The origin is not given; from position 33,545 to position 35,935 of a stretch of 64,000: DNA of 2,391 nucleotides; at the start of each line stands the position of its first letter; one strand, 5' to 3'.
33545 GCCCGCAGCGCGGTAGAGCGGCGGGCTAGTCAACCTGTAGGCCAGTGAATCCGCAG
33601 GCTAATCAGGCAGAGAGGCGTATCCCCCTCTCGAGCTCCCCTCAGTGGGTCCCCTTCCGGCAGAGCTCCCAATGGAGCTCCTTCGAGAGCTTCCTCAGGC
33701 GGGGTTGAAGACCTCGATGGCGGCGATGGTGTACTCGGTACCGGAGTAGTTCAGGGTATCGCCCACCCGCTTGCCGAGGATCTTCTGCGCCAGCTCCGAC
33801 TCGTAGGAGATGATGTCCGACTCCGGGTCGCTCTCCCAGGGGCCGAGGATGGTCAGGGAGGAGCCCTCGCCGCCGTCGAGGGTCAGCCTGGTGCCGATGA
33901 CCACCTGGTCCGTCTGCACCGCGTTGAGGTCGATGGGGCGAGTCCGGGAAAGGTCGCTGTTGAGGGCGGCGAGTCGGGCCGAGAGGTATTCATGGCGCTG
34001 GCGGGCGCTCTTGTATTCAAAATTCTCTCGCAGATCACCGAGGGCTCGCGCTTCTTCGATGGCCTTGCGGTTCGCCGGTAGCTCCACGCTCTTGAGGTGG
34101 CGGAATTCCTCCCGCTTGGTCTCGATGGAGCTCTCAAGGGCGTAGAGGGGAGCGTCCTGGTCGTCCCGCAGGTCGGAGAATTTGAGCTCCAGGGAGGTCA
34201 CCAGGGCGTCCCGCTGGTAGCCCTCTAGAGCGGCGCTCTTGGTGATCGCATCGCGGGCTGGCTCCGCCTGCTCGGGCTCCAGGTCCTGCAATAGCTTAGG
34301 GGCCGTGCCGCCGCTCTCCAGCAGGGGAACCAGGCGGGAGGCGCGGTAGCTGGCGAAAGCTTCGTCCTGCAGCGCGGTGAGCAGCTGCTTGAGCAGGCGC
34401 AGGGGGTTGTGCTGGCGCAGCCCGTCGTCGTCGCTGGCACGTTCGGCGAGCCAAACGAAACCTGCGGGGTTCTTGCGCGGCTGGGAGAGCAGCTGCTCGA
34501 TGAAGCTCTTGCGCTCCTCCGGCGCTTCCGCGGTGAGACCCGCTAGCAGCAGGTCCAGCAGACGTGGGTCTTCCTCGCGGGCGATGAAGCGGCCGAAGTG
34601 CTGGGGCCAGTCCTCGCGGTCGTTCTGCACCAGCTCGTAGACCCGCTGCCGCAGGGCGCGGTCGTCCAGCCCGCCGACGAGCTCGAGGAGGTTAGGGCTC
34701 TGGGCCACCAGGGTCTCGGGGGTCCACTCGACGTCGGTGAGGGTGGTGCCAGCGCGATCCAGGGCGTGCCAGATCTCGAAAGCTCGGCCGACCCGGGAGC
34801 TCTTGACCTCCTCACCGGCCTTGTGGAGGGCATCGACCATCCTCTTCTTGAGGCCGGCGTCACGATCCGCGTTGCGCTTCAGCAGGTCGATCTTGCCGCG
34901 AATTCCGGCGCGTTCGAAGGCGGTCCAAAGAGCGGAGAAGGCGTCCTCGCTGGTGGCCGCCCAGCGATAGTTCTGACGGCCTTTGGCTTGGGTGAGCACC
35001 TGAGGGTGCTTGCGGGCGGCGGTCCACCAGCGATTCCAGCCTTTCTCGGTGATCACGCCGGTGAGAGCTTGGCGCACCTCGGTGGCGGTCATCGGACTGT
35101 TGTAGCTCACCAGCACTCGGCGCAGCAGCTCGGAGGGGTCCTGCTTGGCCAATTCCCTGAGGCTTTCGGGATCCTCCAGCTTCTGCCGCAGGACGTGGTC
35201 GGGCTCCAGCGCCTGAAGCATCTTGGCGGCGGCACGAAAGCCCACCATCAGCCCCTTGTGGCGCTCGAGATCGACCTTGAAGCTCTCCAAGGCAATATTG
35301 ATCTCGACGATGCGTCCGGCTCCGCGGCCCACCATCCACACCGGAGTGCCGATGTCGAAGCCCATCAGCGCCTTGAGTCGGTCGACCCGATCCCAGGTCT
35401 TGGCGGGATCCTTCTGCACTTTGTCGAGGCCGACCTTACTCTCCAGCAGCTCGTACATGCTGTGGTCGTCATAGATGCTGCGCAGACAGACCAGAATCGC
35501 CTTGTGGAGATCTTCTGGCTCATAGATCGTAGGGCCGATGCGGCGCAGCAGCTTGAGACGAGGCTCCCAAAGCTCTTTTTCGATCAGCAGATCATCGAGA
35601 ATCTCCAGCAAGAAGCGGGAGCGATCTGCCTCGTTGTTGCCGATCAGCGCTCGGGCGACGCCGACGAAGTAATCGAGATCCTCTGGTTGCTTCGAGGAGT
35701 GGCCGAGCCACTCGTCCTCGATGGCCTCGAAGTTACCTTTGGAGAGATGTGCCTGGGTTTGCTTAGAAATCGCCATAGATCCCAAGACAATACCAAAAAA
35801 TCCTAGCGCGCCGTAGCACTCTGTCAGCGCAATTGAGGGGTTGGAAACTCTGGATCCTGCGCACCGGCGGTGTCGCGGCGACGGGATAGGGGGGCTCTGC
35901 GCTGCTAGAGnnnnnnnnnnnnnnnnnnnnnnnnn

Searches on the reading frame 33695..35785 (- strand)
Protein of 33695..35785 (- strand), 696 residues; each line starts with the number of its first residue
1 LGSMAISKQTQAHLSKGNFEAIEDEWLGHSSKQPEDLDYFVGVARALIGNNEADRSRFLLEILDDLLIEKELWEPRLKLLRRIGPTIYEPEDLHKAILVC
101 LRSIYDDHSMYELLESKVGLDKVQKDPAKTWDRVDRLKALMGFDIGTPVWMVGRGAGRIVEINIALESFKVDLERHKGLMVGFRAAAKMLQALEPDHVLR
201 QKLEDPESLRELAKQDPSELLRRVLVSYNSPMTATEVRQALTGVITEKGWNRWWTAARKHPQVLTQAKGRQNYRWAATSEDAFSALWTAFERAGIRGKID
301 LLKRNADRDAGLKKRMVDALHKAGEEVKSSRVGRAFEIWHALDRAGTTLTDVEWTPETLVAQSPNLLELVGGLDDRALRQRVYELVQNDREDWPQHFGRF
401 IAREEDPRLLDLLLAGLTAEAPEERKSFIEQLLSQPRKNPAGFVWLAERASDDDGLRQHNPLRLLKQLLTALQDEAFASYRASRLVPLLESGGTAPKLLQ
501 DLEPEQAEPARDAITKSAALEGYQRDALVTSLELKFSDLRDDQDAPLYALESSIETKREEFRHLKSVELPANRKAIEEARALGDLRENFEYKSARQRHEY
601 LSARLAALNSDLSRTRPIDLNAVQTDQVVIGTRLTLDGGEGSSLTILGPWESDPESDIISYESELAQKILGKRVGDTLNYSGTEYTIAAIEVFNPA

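Call 51: search_protein_families(library=pfam, proteins=[window:33695-35785:-], max_evalue=0.001)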
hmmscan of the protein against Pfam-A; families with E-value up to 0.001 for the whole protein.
window:33695-35785:- (696 aa): 2 families
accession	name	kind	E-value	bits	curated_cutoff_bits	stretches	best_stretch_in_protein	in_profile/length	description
PF03449.20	GreA_GreB_N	-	3.2e-15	56.5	24.5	1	553-615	7-69/71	Transcription elongation factor, N-terminal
PF01272.25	GreA_GreB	-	8.7e-14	51.7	26.9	1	624-690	2-75/77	Transcription elongation factor, GreA/GreB, C-term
